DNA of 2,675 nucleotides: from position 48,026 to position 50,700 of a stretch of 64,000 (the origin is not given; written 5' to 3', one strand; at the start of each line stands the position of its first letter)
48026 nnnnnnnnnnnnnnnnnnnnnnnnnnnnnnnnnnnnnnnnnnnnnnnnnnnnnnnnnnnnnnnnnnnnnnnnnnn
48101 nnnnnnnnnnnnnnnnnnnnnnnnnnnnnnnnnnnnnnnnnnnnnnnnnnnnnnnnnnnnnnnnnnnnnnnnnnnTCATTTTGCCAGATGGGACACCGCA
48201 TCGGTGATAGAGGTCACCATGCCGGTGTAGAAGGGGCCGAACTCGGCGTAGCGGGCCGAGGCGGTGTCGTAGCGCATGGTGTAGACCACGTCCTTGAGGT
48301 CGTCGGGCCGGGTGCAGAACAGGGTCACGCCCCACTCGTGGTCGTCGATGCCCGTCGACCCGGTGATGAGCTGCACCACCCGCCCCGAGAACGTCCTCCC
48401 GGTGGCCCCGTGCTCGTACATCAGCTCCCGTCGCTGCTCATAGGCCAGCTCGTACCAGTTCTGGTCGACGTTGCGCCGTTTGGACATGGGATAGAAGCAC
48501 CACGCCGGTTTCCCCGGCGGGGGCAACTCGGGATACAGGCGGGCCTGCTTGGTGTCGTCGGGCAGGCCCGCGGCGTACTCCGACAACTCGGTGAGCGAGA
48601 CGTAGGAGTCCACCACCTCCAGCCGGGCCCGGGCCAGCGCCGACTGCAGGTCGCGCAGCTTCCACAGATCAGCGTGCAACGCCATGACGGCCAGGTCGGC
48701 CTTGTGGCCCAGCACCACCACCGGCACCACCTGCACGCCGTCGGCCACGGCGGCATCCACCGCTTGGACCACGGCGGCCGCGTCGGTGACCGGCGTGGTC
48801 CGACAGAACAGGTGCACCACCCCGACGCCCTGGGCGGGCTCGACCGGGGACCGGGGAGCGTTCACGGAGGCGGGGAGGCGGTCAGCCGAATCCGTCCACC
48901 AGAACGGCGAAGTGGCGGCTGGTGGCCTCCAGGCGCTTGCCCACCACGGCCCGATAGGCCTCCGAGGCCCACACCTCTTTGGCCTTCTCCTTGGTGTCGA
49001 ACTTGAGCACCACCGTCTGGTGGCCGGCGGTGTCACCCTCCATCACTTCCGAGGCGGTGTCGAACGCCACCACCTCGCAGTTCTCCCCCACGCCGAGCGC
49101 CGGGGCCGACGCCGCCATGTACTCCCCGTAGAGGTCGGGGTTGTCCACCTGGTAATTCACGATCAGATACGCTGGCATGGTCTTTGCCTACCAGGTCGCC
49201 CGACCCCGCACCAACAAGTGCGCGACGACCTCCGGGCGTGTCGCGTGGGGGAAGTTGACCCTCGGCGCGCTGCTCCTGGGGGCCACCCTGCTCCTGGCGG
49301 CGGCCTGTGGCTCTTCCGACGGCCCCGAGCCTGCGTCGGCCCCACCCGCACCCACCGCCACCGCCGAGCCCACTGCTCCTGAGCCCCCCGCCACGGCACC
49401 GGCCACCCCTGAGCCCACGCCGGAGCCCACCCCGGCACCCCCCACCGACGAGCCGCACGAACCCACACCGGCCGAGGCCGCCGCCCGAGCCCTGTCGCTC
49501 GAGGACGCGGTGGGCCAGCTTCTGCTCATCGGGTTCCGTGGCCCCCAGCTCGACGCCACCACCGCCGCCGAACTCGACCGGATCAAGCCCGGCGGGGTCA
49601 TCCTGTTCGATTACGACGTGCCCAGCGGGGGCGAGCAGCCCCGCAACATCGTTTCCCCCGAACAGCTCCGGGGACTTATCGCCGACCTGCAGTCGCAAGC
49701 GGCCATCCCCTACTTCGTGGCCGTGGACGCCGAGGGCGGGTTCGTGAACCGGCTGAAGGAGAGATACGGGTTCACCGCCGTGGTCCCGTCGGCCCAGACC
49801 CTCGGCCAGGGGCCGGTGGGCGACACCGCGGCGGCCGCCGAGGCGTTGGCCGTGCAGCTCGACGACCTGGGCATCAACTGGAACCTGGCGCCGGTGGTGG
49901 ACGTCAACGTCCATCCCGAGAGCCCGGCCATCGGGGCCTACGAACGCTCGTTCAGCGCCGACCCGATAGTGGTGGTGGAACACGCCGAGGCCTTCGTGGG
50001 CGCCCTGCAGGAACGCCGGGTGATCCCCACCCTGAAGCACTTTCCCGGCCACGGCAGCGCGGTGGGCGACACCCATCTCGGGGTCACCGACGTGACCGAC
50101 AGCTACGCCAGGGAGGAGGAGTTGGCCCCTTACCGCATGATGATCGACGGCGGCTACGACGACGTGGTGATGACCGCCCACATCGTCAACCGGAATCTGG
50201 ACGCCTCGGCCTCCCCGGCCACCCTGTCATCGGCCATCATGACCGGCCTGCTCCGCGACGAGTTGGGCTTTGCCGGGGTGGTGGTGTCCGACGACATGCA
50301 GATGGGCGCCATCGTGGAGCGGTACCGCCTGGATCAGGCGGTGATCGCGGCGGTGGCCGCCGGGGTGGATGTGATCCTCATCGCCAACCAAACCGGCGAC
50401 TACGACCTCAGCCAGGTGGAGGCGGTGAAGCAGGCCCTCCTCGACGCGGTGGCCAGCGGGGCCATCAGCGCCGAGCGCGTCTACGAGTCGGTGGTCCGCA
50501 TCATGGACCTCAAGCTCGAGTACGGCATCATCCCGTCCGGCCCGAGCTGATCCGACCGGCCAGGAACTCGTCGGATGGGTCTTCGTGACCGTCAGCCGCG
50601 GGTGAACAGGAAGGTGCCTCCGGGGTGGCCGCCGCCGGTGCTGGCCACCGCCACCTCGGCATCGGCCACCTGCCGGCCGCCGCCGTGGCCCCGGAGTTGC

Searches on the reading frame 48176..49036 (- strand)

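Call 70: search_protein_families(library=pfam, proteins=[window:48176-49036:-], max_evalue=0.00001)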
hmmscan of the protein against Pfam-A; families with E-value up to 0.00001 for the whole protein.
window:48176-49036:- (286 aa): 1 family
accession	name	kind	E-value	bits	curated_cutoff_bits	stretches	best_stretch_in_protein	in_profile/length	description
PF06778.18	Chlor_dismutase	-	9.1e-47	159.6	25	1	89-273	7-187/189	Chlorite dismutase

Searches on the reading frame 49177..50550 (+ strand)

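Call 70: search_protein_families(library=pfam, proteins=[window:49177-50550:+], max_evalue=0.00001)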
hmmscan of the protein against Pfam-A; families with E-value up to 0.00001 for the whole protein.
window:49177-50550:+ (457 aa): 1 family
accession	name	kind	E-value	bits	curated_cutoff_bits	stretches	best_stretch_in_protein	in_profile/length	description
PF00933.27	Glyco_hydro_3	-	8.6e-67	226.2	27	1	108-444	2-315/316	Glycosyl hydrolase family 3 N terminal domain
